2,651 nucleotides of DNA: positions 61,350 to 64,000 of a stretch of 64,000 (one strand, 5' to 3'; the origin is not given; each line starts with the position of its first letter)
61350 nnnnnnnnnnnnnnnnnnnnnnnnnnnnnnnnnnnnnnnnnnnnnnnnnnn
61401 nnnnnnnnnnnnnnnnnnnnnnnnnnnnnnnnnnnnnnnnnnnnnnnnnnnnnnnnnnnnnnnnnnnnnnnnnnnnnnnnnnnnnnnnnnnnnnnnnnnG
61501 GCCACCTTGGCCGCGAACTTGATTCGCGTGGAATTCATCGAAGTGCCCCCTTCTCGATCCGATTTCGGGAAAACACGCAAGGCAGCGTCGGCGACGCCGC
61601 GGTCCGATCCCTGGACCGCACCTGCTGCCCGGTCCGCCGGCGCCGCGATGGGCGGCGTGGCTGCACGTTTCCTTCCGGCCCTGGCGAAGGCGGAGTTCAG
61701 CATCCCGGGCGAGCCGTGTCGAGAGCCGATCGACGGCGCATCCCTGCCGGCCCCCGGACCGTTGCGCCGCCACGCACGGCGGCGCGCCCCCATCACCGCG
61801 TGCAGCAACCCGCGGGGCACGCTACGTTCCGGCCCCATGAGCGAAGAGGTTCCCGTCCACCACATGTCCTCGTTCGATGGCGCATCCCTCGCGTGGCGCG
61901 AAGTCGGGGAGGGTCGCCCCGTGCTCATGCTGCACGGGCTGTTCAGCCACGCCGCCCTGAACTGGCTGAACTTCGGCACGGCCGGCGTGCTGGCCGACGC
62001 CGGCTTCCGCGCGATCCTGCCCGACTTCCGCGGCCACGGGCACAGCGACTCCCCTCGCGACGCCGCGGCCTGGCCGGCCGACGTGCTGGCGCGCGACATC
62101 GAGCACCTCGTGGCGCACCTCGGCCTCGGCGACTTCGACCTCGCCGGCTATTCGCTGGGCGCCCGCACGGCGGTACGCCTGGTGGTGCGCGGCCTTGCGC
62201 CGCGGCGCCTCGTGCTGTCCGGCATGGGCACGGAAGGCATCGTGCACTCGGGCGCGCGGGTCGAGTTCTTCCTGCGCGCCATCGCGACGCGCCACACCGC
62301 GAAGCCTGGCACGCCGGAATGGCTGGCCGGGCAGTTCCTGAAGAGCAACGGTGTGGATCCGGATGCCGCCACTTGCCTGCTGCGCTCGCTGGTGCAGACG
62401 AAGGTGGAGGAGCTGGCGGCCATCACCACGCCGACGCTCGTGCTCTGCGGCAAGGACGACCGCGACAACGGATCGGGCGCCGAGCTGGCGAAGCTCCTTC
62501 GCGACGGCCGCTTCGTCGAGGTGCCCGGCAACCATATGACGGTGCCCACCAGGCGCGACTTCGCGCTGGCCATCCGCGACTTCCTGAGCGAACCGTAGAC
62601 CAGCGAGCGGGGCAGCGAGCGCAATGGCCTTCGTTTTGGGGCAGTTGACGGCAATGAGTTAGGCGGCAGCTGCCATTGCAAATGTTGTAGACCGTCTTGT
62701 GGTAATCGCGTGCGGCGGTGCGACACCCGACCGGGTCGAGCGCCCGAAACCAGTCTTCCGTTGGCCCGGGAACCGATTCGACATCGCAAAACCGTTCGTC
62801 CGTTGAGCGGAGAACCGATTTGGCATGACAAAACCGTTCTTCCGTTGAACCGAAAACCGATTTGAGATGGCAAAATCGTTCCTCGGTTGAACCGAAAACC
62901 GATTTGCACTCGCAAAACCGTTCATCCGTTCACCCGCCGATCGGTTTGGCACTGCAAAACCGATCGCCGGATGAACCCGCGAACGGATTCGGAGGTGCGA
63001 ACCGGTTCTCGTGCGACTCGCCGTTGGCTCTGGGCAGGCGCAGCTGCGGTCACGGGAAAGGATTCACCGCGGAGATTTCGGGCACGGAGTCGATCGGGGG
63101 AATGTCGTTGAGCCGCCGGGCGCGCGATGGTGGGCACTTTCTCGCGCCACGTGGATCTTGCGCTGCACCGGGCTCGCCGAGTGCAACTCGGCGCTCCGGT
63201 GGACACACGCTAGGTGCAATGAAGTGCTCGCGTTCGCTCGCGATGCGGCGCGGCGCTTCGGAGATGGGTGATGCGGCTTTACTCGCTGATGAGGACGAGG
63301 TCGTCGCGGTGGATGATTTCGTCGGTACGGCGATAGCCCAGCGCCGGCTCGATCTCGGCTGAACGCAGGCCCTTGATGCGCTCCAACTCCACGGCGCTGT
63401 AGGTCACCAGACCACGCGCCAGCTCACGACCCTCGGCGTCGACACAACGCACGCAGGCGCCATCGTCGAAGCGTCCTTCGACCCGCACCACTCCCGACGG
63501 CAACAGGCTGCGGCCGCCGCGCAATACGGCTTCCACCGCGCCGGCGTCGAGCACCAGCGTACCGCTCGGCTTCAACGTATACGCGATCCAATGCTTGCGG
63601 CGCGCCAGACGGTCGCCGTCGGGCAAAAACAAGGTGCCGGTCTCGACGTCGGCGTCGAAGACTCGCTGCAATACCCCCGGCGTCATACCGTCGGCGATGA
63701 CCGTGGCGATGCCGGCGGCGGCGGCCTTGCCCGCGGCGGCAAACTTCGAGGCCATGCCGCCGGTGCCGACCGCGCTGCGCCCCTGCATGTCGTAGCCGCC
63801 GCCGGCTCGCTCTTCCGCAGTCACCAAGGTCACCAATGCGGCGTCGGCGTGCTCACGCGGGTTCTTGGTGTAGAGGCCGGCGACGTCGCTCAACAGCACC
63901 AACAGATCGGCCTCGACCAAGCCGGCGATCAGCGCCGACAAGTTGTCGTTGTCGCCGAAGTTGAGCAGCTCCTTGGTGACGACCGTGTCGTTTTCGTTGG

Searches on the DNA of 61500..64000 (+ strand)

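Call 6: search_rna_families(source=window, start=61500, end=64000, threshold=evalue, max_evalue=10)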
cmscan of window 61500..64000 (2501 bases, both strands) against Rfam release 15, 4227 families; matches with E-value up to 10: 4.
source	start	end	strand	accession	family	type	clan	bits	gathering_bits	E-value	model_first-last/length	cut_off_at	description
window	63714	63767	-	RF03847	mir-1538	Gene; miRNA;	-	22.2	78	0.3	1-58/58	no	mir-1538 microRNA precursor family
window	62527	62546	+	RF03559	mir-8303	Gene; miRNA;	-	19.5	90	1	19-38/58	no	mir-8303 microRNA precursor family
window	62016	62039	+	RF01668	P10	Gene; sRNA;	-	15.4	37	2.8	18-39/72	no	Pseudomonas sRNA P10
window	61677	61707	-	RF01309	sR60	Gene; snRNA; snoRNA; CD-box;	CL00132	14.5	50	6.6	1-55/55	no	Small nucleolar RNA sR60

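Call 50: search_dna_similar(query=window:62600-63278:+, collection=plasmids, mode=distant, max_evalue=0.01)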
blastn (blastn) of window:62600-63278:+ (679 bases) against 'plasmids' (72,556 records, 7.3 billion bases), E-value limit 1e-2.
No match.

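Call 51: search_dna_similar(query=window:62600-63278:+, collection=phages, mode=distant, max_evalue=0.01)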
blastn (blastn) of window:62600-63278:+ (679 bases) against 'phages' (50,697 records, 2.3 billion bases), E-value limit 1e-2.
No match.

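Call 76: search_rna_families(source=L038, start=5100, end=5900, threshold=evalue, max_evalue=1)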
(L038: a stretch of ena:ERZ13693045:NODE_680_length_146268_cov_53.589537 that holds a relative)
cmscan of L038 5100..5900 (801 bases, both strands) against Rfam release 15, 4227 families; matches with E-value up to 1: 10.
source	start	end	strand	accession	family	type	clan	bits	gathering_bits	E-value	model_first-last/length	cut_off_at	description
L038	5268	5365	-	RF03792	MIR6462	Gene; miRNA;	-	31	96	0.0023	1-119/119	no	MIR6462 microRNA precursor family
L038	5367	5445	-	RF00256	mir-196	Gene; miRNA;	-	22.9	55.4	0.018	1-77/77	no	mir-196 microRNA precursor family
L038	5273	5361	+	RF04083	MIR528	Gene; miRNA;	-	21.3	62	0.11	1-89/89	no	MIR528 microRNA precursor family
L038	5272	5358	-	RF04083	MIR528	Gene; miRNA;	-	21.2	62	0.13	1-89/89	no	MIR528 microRNA precursor family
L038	5362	5448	+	RF01900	mir-2024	Gene; miRNA;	-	20.2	69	0.27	1-77/77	no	mir-2024 microRNA precursor family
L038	5271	5362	-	RF03457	MIR173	Gene; miRNA;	-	20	70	0.33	1-102/102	no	MIR173 microRNA precursor family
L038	5272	5359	+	RF03792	MIR6462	Gene; miRNA;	-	19.9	96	0.97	1-119/119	no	MIR6462 microRNA precursor family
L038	5282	5351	+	RF03778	mir-483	Gene; miRNA;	-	19.2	60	0.9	1-75/75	no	mir-483 microRNA precursor family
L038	5364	5448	+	RF00989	mir-492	Gene; miRNA;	-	18.1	76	0.24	1-75/75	no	mir-492 microRNA precursor family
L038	5278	5357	+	RF03967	mir-1270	Gene; miRNA;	-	18.1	90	0.78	1-83/83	no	mir-1270 microRNA precursor family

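Call 84: build_rna_model(alignment_id=A5, structure=none)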
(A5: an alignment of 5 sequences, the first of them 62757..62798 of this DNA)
Model R1 built from alignment A5 (5 sequences, 42 columns); structure: none (sequence only).
model positions 42; base pairs 0; branch points 0; effective number of sequences 5; information 0.939 bits per position. No base pairs: searches with it score sequence only.

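Call 85: search_with_rna_model(model_id=R1, sources=[window, L001, L002, L003, L030, L031, L032, L033, L036, L037, L038, L039, L043, L016, L013], max_evalue=10)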
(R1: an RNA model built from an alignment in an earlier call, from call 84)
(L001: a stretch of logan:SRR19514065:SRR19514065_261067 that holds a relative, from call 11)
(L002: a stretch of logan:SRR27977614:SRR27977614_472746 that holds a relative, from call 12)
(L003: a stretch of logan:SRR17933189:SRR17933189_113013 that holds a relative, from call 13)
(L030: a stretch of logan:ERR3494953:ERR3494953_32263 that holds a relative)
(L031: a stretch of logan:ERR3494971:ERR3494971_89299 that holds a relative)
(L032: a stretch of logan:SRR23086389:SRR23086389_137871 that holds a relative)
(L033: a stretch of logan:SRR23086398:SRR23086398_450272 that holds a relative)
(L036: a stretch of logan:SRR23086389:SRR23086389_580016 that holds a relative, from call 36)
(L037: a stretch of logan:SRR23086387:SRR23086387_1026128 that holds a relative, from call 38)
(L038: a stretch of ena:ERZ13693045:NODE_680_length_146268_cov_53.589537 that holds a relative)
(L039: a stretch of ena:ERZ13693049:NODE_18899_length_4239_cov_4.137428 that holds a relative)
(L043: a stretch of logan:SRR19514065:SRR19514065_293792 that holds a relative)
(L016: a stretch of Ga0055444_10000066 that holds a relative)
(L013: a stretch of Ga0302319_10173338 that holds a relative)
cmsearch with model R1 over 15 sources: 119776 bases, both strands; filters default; matches with E-value up to 10: 14.
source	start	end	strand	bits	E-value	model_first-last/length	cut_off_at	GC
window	62841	62881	+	43.6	2.9e-12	1-41/42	-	0.44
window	62757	62797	+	42.6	5.9e-12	1-41/42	-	0.59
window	62799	62839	+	42.5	6.5e-12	1-41/42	-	0.51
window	62883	62923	+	41.7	1.2e-11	1-41/42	-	0.49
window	62925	62965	+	37.2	3.1e-10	1-41/42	-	0.59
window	62939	62976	-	18.7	0.00023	4-41/42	-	0.55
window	62861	62895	-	16.7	0.001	1-34/42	-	0.46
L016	4734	4762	-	16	0.0016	14-41/42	-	0.48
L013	689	719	-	15.5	0.0024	12-41/42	-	0.48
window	62816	62853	-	14.4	0.0052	1-37/42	-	0.47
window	62981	63011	-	10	0.13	11-41/42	-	0.61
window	62903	62933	-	8.1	0.52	5-34/42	-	0.48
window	62783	62811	-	7.2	1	1-28/42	-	0.55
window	62975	63000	+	6.1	2.2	8-33/42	-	0.65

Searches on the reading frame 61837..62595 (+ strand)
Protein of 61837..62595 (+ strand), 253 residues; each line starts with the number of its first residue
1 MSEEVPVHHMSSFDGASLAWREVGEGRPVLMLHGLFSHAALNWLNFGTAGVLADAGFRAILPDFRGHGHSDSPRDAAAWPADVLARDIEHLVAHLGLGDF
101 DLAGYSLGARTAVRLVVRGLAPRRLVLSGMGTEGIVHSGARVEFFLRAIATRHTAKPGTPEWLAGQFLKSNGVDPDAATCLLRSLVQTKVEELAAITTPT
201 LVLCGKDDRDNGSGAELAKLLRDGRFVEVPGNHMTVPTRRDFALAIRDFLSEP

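Call 9: find_encoding_contigs(protein=window:61837-62595:+, flank=10000, max_places=6)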
Protein seq(253 aa) (253 aa): no gene with exactly this product is on record in the collection.

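Call 10: find_homologous_proteins(query=window:61864-62595:+)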
Query seq(244 aa) (244 aa): 3817 proteins with E <= 0.001 among 7354 candidates; the best 120 are listed.
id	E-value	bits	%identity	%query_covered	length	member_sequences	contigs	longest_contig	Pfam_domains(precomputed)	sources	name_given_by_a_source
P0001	2.0e-143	494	91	100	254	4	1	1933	PF12697.14,PF00561.27,PF12146.16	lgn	-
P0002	1.1e-123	429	77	100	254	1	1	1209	PF12697.14,PF00561.27,PF12146.16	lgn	-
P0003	2.7e-122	425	80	100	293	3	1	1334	PF12697.14,PF00561.27,PF12146.16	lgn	-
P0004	1.6e-119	416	78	99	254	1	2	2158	PF12697.14,PF00561.27,PF00975.27,PF12146.16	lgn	-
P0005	5.2e-112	391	73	99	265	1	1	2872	PF12697.14,PF00561.27,PF12146.16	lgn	-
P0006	8.4e-112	390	72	100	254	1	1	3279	PF12697.14,PF00561.27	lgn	-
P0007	7.6e-108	377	69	99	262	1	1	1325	PF12697.14,PF00561.27,PF12146.16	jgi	jgi:pimeloyl-ACP methyl ester carboxylesterase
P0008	1.0e-106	374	68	99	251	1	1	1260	PF12697.14,PF00561.27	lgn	-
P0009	3.4e-103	362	68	98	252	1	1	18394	PF12697.14,PF00561.27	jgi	-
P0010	3.3e-100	352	66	100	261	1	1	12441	PF12697.14,PF00561.27,PF12146.16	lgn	-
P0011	6.0e-100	352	66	99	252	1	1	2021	PF12697.14,PF00561.27,PF12146.16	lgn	-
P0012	1.5e-98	347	64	99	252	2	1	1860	PF12697.14,PF00561.27,PF12146.16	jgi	jgi:pimeloyl-ACP methyl ester carboxylesterase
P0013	3.7e-98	346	65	99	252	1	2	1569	PF12697.14,PF00561.27,PF12146.16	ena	-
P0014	2.5e-97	343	64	99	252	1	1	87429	PF12697.14,PF00561.27,PF12146.16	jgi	-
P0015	3.7e-97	342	64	100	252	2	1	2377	PF12697.14,PF00561.27,PF12146.16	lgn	-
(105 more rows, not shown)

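Call 11: find_encoding_contigs(protein=P0001, flank=10000, max_places=4)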
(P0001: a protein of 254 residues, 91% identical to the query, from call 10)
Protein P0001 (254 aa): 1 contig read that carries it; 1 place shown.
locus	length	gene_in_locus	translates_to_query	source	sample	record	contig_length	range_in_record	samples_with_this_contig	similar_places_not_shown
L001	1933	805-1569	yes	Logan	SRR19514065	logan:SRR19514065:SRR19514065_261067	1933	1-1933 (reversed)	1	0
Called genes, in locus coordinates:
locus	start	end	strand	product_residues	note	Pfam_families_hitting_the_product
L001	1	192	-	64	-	?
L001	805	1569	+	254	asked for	PF00561:Abhydrolase_1, PF12146:Hydrolase_4 (weak), PF12697:Abhydrolase_6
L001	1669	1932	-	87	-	?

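Call 12: find_encoding_contigs(protein=P0006, flank=10000, max_places=4)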
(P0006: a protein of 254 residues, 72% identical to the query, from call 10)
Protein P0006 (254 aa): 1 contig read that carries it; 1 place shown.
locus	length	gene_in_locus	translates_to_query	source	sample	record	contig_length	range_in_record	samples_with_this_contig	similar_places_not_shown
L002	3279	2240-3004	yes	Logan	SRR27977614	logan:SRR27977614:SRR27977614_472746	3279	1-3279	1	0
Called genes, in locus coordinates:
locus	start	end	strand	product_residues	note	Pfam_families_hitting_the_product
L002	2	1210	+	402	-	?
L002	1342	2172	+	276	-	PF07603:Lcl_C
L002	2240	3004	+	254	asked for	PF00561:Abhydrolase_1, PF12697:Abhydrolase_6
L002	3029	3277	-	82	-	?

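Call 13: find_encoding_contigs(protein=P0005, flank=10000, max_places=4)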
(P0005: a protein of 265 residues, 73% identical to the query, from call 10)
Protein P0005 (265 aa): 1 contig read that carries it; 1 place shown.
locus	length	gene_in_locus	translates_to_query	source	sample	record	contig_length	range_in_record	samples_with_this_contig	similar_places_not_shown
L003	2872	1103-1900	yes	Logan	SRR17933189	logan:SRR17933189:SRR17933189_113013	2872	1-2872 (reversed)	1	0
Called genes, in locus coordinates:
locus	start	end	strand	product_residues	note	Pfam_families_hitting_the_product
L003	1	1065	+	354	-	?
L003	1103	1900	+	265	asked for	PF00561:Abhydrolase_1, PF12146:Hydrolase_4 (weak), PF12697:Abhydrolase_6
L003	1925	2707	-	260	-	PF02630:SCO1-SenC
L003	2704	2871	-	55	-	?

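Call 33: list_cluster_members(proteins=[P0001])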
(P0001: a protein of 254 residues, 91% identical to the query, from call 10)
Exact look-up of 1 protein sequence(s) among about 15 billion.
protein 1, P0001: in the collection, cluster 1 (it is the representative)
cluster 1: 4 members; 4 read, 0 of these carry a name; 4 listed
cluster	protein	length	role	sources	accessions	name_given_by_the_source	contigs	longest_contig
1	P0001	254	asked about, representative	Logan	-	-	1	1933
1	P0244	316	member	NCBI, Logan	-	-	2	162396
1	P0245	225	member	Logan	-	-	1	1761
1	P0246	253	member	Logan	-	-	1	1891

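Call 35: find_encoding_contigs(protein=P0244, flank=10000, max_places=6)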
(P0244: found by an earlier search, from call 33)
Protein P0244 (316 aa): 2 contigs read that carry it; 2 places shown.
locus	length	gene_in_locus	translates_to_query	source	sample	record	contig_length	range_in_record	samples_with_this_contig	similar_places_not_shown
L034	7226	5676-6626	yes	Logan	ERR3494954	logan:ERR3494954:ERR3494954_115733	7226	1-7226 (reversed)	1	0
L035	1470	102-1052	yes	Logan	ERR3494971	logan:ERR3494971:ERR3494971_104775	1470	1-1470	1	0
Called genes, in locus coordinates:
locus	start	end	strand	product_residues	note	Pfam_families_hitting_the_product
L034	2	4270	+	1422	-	?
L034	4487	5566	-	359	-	PF13948:DUF4215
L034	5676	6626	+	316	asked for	PF12146:Hydrolase_4 (weak), PF00561:Abhydrolase_1, PF12697:Abhydrolase_6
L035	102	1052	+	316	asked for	PF12146:Hydrolase_4 (weak), PF00561:Abhydrolase_1, PF12697:Abhydrolase_6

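Call 36: find_encoding_contigs(protein=P0246, flank=10000, max_places=6)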
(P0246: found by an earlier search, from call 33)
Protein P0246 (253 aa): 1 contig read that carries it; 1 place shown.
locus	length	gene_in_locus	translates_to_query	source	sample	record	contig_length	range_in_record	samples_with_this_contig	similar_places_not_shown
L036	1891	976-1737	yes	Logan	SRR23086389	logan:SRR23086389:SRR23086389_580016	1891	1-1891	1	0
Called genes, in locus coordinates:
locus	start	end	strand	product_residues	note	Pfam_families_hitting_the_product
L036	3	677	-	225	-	?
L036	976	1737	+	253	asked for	PF00561:Abhydrolase_1, PF12146:Hydrolase_4 (weak), PF12697:Abhydrolase_6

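Call 38: find_encoding_contigs(protein=P0245, flank=10000, max_places=6)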
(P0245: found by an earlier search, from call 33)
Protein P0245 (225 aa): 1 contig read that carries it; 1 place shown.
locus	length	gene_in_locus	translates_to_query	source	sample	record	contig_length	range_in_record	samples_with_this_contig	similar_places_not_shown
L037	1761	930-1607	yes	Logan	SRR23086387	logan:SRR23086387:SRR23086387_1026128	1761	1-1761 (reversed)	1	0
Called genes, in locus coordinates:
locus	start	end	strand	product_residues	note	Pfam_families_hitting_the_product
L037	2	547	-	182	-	?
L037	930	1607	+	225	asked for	PF00561:Abhydrolase_1, PF12146:Hydrolase_4 (weak), PF12697:Abhydrolase_6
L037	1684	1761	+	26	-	?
